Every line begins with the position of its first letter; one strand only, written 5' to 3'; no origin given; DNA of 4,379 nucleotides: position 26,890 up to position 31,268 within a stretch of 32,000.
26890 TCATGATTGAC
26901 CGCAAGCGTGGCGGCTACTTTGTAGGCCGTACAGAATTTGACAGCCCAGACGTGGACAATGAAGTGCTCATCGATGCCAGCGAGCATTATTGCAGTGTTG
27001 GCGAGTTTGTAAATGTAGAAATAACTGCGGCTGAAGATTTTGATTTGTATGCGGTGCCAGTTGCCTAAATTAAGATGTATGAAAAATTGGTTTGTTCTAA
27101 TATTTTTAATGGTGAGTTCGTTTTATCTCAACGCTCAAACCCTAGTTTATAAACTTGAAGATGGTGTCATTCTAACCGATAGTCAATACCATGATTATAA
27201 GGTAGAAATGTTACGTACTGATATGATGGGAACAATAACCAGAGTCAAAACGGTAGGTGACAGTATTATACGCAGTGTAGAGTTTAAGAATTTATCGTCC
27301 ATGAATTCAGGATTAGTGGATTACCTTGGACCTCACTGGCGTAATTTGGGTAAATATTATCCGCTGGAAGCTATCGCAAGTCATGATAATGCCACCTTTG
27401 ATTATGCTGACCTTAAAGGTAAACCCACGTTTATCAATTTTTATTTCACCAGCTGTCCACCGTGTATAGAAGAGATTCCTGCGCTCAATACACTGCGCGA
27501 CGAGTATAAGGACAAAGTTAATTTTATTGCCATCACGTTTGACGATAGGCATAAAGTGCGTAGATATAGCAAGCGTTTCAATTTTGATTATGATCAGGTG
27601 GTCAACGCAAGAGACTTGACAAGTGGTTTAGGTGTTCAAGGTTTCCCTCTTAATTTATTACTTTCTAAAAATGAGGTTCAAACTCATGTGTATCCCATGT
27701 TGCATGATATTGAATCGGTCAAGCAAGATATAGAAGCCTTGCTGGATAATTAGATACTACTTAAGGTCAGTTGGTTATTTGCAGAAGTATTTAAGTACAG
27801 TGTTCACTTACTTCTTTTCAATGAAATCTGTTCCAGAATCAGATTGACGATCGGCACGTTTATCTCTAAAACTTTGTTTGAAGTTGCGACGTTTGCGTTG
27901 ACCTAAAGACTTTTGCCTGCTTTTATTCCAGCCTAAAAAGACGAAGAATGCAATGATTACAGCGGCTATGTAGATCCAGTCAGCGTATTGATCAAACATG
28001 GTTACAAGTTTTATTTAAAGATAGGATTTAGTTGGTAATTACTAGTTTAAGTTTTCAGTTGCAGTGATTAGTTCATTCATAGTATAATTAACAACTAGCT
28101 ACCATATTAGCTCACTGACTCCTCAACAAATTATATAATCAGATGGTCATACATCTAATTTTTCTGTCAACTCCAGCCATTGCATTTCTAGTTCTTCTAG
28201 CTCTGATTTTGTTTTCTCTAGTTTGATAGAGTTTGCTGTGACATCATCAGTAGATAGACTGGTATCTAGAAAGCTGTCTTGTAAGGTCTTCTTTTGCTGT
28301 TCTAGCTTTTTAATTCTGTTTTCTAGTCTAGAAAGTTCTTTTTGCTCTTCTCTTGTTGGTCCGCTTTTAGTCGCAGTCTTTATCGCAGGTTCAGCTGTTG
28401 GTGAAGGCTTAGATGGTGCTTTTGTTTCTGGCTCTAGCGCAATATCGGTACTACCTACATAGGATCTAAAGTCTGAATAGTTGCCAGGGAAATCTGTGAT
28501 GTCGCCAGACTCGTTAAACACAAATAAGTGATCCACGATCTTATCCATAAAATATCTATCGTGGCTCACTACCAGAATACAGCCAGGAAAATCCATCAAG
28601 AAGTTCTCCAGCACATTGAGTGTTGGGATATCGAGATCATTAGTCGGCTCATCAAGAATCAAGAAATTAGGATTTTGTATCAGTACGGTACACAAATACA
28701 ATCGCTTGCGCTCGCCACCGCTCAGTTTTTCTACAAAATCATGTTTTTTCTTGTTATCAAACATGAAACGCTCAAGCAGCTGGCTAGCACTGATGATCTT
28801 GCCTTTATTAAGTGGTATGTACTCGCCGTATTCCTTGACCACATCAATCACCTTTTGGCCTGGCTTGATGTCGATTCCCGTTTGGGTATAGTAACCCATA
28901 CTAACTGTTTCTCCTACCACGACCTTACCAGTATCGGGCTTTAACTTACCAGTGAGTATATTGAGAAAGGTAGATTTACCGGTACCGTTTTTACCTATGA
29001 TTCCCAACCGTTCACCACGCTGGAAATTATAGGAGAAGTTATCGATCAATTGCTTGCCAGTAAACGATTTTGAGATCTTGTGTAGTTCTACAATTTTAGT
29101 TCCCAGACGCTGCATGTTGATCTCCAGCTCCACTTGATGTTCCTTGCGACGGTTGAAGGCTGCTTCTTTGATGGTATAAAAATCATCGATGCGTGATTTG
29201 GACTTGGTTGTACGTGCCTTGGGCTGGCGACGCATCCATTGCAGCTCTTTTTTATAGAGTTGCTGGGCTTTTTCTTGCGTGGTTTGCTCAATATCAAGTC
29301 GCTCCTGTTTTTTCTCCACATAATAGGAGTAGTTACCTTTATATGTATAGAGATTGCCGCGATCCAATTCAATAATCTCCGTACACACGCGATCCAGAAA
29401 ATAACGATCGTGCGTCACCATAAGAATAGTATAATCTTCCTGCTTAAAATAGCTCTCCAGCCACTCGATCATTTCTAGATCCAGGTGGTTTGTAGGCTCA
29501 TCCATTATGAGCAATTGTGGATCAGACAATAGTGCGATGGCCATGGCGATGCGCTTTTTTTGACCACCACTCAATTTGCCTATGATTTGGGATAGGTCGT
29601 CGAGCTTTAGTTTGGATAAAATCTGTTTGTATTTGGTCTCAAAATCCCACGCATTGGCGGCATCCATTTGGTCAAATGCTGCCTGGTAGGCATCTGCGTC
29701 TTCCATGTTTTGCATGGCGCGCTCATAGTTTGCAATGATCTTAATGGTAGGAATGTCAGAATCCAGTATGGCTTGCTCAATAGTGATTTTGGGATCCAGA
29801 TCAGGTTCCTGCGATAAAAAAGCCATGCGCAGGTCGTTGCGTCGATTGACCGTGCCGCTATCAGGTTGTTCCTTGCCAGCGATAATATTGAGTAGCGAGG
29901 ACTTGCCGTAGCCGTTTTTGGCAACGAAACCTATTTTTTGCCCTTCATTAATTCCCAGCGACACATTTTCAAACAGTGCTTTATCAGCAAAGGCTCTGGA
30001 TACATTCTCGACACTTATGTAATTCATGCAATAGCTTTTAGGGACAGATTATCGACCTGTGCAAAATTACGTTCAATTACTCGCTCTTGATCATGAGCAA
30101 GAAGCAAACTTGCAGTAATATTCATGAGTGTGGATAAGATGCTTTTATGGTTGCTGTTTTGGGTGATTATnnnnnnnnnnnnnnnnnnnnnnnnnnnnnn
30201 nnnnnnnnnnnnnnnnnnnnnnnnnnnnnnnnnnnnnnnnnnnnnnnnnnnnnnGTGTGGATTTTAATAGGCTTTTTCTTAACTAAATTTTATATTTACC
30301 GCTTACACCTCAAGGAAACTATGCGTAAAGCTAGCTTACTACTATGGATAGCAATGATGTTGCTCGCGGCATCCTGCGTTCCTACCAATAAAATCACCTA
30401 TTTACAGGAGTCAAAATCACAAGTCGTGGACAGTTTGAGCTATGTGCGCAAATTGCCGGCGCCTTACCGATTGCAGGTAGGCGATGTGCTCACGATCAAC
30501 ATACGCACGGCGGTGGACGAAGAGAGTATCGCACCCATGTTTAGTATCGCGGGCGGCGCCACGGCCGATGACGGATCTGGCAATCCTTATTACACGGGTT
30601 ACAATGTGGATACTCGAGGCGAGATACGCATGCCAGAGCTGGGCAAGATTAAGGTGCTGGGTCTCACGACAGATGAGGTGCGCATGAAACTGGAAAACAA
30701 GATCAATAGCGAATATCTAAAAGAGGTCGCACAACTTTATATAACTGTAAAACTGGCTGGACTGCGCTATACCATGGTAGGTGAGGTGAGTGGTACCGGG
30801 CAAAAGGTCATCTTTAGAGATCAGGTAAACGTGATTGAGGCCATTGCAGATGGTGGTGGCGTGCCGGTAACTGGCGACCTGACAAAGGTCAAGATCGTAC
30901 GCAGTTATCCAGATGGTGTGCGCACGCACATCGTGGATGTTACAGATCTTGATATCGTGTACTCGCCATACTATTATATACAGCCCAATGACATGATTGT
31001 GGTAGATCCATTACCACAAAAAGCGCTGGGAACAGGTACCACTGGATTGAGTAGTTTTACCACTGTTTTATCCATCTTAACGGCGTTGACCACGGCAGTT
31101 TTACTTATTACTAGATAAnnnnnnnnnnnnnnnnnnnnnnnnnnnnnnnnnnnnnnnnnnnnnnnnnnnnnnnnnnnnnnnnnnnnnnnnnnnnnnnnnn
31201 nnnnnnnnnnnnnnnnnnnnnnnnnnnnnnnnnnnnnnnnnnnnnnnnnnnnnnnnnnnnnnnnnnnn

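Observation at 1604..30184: Highly over-represented dispersed palindrome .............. with a conserved asymmetric flank (8 perfect copies plus 1 interrupted in 32 kb)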

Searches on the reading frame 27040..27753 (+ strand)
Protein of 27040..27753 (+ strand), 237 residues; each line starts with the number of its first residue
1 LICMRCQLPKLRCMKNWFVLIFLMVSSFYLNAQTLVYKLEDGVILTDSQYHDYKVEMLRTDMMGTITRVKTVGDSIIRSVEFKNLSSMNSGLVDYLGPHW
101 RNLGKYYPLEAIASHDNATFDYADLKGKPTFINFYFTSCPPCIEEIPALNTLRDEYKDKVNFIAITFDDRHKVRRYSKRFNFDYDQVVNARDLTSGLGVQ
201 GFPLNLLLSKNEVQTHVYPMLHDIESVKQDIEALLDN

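Call 71: search_protein_families(library=pfam, proteins=[window:27040-27753:+], max_evalue=0.001)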
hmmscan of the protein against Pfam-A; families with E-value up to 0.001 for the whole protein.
window:27040-27753:+ (237 aa): 7 families
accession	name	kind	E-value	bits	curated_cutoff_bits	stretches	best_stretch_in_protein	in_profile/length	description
PF08534.16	Redoxin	-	8.1e-12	45.6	26.6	1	114-184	15-88/148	Redoxin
PF00578.27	AhpC-TSA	-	3.4e-11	43.6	26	1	114-189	12-89/124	AhpC/TSA family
PF13905.12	Thioredoxin_8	-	4.7e-06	27.3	27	1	127-211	1-91/94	Thioredoxin-like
PF00085.26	Thioredoxin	-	3e-05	24.4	23.5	1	115-173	5-64/103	Thioredoxin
PF02630.20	SCO1-SenC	-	6.2e-05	23.4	22.8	1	114-180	8-82/134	SCO1/SenC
PF00837.23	T4_deiodinase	-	0.0005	19.9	27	1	118-172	94-147/237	Iodothyronine deiodinase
PF13098.12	Thioredoxin_2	-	0.00071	20.3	27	0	125-214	3-88/104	Thioredoxin-like domain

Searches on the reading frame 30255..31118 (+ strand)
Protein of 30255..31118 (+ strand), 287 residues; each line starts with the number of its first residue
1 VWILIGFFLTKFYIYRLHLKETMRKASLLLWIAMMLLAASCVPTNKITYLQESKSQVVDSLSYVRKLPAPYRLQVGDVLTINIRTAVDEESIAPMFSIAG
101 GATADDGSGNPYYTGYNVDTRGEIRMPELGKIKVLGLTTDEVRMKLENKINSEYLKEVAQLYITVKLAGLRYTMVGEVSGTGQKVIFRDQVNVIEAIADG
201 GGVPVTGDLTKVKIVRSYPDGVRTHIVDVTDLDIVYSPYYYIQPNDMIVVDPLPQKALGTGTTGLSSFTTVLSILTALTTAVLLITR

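Call 71: search_protein_families(library=pfam, proteins=[window:30255-31118:+], max_evalue=0.001)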
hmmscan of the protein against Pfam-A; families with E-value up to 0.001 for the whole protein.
window:30255-31118:+ (287 aa): 1 family
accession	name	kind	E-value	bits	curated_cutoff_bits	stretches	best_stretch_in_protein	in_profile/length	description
PF02563.21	Poly_export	-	2.3e-15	57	28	1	68-165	4-76/77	Polysaccharide biosynthesis/export protein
